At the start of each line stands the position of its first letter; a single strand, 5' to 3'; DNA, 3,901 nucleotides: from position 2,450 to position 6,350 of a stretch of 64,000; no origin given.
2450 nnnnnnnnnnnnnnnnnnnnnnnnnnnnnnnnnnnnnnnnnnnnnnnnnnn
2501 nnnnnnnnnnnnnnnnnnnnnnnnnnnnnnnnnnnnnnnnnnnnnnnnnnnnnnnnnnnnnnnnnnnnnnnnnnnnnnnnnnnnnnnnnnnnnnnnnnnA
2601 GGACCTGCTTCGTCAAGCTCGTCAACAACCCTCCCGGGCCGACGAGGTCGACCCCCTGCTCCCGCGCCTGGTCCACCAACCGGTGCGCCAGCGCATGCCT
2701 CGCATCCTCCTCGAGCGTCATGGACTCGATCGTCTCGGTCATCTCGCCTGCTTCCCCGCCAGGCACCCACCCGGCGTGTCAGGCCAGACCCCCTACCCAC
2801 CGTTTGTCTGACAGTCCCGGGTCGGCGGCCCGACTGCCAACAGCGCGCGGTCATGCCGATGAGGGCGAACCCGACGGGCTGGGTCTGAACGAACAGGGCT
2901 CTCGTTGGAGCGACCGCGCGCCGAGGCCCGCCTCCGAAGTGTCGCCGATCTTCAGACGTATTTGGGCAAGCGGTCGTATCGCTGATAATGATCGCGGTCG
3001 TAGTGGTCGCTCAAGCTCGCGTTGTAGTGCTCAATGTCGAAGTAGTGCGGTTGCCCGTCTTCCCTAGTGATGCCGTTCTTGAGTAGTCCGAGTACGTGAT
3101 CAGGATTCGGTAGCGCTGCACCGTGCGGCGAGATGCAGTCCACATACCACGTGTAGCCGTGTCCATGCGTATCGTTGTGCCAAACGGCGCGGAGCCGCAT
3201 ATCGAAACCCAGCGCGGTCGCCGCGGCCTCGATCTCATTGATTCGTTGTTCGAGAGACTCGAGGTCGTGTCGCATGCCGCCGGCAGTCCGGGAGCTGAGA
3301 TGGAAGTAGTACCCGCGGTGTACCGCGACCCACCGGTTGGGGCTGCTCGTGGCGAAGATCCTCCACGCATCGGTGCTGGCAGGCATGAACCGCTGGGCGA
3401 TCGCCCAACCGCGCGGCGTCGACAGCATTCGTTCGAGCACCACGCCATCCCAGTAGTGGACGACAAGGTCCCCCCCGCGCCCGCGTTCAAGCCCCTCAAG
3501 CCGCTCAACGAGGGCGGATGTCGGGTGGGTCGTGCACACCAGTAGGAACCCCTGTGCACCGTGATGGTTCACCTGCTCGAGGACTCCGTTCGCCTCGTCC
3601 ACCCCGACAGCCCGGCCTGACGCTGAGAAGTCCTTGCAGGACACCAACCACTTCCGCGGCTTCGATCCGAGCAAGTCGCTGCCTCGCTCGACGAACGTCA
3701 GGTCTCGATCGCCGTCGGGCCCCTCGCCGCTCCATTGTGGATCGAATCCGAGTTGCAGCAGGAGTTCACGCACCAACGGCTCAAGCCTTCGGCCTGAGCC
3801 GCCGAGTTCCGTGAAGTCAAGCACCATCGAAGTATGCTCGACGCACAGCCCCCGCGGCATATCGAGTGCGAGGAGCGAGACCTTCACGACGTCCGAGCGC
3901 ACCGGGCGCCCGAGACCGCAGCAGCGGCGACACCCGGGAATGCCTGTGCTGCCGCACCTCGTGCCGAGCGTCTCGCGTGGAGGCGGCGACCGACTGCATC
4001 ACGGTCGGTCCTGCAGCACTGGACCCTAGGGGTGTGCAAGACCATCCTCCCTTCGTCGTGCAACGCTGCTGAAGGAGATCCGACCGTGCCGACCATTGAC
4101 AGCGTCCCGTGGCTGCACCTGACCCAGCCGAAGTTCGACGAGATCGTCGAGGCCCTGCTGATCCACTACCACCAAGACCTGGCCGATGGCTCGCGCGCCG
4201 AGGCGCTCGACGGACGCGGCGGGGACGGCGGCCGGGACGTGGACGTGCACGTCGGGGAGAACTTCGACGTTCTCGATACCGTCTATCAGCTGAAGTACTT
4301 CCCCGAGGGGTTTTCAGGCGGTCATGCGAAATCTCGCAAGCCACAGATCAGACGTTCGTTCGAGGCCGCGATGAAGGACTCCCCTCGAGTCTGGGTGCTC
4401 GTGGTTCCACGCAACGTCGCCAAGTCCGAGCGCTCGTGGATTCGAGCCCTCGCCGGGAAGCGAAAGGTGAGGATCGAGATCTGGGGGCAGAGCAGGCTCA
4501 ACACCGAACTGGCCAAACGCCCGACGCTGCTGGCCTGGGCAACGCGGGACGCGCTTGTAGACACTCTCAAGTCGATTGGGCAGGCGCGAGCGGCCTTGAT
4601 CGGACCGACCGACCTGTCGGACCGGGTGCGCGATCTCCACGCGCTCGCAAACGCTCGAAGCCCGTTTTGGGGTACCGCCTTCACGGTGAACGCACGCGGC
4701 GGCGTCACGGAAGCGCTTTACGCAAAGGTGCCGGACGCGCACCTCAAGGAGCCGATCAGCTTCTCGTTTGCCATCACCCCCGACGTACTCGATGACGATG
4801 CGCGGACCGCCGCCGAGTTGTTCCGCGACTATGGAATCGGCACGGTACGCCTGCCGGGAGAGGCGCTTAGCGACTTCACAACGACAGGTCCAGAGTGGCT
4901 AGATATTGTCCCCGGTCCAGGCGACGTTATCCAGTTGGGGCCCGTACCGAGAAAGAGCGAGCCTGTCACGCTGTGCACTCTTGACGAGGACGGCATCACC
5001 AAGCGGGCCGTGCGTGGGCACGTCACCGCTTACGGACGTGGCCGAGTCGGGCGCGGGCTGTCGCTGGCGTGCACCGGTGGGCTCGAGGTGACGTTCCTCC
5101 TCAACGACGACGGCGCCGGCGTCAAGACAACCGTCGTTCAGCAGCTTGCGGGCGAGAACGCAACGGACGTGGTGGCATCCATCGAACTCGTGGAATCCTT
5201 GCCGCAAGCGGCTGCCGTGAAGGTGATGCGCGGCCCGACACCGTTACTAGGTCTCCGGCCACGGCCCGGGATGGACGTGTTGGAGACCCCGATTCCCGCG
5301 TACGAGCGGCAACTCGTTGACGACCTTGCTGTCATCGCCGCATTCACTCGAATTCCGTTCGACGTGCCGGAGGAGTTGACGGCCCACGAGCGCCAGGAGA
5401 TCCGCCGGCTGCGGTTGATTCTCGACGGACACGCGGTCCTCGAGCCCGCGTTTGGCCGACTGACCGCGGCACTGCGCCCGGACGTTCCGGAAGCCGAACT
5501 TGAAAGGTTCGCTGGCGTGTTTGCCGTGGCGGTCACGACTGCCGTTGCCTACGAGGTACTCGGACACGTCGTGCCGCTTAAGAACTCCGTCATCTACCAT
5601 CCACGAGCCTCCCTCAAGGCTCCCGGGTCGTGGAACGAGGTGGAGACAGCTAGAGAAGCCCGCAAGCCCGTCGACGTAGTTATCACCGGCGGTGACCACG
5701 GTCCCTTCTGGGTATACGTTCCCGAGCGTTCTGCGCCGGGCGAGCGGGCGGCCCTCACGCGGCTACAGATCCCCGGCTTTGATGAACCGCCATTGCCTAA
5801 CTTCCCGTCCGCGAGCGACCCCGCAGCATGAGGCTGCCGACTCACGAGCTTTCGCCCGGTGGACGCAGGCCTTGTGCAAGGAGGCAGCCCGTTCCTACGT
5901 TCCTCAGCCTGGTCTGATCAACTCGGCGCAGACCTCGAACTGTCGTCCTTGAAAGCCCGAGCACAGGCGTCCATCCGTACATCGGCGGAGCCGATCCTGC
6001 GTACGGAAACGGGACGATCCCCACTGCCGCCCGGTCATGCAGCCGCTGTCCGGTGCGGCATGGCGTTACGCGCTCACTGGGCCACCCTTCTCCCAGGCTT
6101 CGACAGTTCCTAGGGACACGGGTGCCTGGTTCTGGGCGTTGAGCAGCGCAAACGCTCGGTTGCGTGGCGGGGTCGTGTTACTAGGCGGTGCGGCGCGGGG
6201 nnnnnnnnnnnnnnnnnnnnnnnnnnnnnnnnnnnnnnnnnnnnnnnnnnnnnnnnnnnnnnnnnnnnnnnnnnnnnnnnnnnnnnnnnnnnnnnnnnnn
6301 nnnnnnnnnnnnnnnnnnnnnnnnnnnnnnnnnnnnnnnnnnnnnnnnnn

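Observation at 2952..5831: Divergent pair of Mrr-type nuclease-domain fusion proteins in an AT-richer islet: candidate undescribed defence system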

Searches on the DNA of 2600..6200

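Call 79: search_rna_families(source=window, start=2600, end=6200, threshold=evalue, max_evalue=0.1)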
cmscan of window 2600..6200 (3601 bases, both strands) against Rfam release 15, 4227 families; matches with E-value up to 0.1: 0.
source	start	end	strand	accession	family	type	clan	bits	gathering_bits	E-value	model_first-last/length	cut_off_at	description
